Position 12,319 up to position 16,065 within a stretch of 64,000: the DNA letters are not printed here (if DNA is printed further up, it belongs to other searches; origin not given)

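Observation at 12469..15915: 1148-aa SF2 helicase with a large insertion and a C-terminal PD-(D/E)xK-like nuclease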

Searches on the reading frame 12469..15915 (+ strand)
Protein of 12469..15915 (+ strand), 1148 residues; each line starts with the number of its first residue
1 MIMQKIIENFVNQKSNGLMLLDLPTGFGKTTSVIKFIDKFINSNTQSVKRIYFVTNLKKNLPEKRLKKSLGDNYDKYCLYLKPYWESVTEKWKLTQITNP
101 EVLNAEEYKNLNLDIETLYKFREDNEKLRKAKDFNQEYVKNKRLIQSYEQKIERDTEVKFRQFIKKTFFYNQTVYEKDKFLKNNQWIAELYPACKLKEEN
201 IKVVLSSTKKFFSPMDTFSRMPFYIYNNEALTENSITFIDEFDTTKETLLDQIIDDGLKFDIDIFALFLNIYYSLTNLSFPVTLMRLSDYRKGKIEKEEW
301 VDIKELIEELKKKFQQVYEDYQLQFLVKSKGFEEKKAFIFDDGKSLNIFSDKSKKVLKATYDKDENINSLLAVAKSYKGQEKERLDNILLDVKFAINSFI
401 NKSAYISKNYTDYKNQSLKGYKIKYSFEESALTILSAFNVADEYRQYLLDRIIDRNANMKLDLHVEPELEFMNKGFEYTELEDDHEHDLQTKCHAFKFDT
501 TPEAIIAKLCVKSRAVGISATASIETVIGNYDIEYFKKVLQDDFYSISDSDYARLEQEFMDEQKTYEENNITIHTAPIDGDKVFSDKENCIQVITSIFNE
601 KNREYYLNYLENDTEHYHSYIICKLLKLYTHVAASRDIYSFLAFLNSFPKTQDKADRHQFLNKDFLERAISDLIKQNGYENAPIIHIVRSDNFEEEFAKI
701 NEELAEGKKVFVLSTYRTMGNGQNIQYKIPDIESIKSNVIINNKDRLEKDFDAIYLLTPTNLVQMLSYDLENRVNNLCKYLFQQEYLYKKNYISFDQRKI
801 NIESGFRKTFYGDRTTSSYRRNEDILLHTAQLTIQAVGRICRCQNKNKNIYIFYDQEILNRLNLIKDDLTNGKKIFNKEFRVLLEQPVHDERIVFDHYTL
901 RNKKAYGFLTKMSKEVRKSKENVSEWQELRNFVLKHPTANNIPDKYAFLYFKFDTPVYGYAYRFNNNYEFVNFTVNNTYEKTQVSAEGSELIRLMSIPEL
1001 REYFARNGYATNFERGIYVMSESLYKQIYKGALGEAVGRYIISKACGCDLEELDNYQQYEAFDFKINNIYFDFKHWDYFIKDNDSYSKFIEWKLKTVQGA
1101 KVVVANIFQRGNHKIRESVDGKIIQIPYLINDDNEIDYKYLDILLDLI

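Call 4: search_protein_families(library=pfam, proteins=[window:12469-15915:+], max_evalue=0.1)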
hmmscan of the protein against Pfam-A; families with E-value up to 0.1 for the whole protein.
window:12469-15915:+ (1148 aa): 1 family
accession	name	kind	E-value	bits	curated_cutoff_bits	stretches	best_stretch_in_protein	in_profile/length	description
PF04851.21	ResIII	-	0.00073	19.9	22.5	1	4-66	13-70/164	Type III restriction enzyme, res subunit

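Call 5: search_protein_families(library=padloc, proteins=[window:12469-15915:+], max_evalue=0.1)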
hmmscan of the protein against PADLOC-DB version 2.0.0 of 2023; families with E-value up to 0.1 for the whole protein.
window:12469-15915:+ (1148 aa): 1 family
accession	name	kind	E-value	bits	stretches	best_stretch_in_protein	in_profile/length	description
PDLC04130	DdmD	-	5.1e-35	118.6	1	303-1132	318-1170/1190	-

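Call 6: search_protein_families(library=ncbifam, proteins=[window:12469-15915:+], max_evalue=0.1)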
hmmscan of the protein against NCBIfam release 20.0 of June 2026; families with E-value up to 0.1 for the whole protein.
window:12469-15915:+ (1148 aa): 1 family
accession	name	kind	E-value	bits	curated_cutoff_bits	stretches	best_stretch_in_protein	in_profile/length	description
TIGR01420.1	pilT_fam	subfamily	0.013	14.8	319.1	1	5-46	112-151/343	PilT/PilU family type 4a pilus ATPase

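Call 7: search_solved_structures(query=window:12469-15915:+, max_evalue=1, show_alignments=2)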
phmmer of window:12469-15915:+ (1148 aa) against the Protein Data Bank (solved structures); distinct sequences matched with E-value up to 1: 6.
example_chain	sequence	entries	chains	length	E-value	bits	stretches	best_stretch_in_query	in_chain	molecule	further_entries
9ix4_A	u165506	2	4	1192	6.8e-53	183.2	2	183-1132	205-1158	DdmD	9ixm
8u0u_A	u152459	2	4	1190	3e-37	131.4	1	288-1134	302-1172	Helicase/UvrB N-terminal domain-containing protein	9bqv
9bf1_A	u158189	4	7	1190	3e-37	131.4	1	288-1134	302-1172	Helicase/UvrB N-terminal domain-containing protein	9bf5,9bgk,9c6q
9ezx_A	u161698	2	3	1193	3e-37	131.4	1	288-1134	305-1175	Helicase/UvrB N-terminal domain-containing protein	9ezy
9khv_A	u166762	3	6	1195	3e-37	131.4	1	288-1134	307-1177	Helicase/UvrB N-terminal domain-containing protein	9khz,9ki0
8u0w_A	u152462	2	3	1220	3.2e-37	131.3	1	288-1134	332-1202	Helicase/UvrB N-terminal domain-containing protein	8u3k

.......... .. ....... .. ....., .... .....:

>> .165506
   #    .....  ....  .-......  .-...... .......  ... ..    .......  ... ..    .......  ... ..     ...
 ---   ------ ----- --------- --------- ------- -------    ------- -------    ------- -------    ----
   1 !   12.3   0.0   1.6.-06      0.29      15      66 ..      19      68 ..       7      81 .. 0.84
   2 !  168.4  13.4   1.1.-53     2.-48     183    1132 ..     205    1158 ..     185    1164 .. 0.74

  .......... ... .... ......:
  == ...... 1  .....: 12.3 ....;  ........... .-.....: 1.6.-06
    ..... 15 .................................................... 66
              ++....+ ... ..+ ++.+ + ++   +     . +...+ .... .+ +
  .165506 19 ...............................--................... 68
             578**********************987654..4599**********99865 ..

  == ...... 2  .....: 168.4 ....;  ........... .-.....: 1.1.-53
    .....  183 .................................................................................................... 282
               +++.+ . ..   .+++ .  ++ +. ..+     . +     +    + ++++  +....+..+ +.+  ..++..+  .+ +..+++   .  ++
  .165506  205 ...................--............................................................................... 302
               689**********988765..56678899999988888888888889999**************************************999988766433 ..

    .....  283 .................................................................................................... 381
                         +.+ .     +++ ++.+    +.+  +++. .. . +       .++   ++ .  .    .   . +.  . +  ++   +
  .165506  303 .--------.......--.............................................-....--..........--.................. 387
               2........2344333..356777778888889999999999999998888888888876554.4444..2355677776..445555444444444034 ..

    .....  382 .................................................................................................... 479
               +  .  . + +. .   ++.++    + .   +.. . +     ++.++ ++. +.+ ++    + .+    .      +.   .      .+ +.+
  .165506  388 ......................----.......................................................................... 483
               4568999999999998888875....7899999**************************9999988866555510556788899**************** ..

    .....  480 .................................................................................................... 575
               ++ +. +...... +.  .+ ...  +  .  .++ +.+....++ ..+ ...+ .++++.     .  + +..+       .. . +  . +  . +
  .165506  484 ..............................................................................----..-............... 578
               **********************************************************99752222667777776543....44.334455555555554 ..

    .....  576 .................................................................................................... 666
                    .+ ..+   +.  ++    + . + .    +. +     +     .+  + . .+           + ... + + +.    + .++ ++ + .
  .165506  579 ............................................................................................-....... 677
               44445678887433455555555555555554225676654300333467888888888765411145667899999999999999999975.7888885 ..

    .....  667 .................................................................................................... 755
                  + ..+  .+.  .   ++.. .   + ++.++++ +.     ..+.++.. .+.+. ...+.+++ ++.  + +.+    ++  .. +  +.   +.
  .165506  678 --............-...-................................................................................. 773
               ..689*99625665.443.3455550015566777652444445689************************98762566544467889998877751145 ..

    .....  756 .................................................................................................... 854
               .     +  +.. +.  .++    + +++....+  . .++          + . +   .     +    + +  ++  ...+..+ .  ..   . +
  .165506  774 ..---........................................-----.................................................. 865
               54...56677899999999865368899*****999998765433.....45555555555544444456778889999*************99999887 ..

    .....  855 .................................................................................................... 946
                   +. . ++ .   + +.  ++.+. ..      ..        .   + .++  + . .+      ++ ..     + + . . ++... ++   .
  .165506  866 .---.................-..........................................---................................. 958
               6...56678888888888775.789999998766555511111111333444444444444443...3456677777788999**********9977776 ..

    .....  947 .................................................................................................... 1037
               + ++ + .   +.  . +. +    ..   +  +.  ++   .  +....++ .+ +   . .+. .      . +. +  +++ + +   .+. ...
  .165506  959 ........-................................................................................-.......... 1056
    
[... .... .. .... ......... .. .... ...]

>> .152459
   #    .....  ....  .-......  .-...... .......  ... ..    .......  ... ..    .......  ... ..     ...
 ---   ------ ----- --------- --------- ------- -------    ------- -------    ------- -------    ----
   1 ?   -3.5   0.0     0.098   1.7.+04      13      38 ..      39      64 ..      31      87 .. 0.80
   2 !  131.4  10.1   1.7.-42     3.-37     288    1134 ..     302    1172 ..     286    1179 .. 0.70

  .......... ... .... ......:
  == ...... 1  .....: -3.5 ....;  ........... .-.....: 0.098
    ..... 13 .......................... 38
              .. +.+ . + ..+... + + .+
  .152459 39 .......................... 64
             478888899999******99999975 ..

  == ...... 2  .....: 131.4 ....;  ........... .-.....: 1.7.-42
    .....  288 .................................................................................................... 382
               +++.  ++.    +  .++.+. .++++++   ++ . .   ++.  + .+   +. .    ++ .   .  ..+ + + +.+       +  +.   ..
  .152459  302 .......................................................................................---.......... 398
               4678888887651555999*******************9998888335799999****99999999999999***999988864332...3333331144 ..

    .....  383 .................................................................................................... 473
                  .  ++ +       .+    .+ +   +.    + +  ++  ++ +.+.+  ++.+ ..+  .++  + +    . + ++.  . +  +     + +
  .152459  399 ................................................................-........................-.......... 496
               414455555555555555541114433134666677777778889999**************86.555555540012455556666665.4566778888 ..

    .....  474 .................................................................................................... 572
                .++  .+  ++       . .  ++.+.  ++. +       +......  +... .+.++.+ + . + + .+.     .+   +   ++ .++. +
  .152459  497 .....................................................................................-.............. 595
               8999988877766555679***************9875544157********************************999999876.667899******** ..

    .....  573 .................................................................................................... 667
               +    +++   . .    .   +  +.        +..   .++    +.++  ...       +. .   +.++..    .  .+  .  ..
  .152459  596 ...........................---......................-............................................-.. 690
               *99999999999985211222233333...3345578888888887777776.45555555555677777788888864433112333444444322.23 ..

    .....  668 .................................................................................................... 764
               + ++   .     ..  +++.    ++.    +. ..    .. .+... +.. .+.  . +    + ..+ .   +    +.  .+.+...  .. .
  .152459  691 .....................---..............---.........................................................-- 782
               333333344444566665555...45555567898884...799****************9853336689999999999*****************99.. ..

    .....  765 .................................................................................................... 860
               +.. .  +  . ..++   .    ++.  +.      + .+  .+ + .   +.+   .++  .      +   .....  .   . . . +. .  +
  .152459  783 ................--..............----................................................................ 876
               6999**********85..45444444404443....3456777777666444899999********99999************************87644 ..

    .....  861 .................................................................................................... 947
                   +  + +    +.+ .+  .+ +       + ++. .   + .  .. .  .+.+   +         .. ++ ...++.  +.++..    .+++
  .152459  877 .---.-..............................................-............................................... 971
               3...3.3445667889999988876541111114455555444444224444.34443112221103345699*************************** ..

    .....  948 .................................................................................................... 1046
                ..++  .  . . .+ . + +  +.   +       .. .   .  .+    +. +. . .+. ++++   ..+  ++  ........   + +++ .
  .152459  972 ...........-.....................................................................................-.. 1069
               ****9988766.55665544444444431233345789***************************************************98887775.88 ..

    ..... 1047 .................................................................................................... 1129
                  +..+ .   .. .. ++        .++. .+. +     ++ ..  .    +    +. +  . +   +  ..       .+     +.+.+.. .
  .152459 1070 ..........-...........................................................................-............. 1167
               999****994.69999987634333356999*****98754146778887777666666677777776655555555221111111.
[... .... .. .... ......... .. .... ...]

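Call 13: find_homologous_proteins(query=window:12469-15915:+, max_evalue=0.00001)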
Query window:12469-15915:+ (1148 aa): 74 proteins with E <= 0.00001 among 8000 candidates.
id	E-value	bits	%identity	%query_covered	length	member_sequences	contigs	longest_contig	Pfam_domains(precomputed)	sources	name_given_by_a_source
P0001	0.0e+0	2562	100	100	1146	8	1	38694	-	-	-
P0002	0.0e+0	2426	94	100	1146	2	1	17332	-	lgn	-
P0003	0.0e+0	2283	89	100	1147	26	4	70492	-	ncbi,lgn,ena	-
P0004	0.0e+0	2161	84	100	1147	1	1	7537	-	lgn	-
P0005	0.0e+0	1773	69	100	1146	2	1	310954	-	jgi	jgi:hypothetical protein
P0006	0.0e+0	1769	69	100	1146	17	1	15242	-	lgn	-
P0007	0.0e+0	1768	90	77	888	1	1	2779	-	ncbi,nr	ncbi:MAG: hypothetical protein K2I42_03175, partial [Anaeroplasmataceae bacterium]|nr:hypothetical p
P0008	0.0e+0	1766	69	100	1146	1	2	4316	-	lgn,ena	-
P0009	0.0e+0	1765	69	100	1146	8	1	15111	-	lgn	-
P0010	0.0e+0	1743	69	100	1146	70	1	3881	-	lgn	-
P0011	0.0e+0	1740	68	100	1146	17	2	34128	-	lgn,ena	-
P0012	0.0e+0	1735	68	100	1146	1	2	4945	-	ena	-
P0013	0.0e+0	1724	67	100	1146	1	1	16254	-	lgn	-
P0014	0.0e+0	1721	68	100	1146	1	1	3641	-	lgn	-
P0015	0.0e+0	1697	67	100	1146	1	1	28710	-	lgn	-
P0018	0.0e+0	1636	64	100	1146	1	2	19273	-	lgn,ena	-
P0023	0.0e+0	1210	50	99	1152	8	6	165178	-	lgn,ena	-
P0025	1.3e-276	939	44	97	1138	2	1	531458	-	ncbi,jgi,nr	ncbi:MAG: hypothetical protein FWH03_00570 [Firmicutes bacterium]|nr:hypothetical protein [Bacillota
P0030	3.6e-246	838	41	100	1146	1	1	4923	-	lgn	-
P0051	3.7e-119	418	30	99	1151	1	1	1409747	-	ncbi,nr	ncbi:MAG: hypothetical protein NC177_02740 [Ruminococcus flavefaciens]|nr:hypothetical protein [Rumi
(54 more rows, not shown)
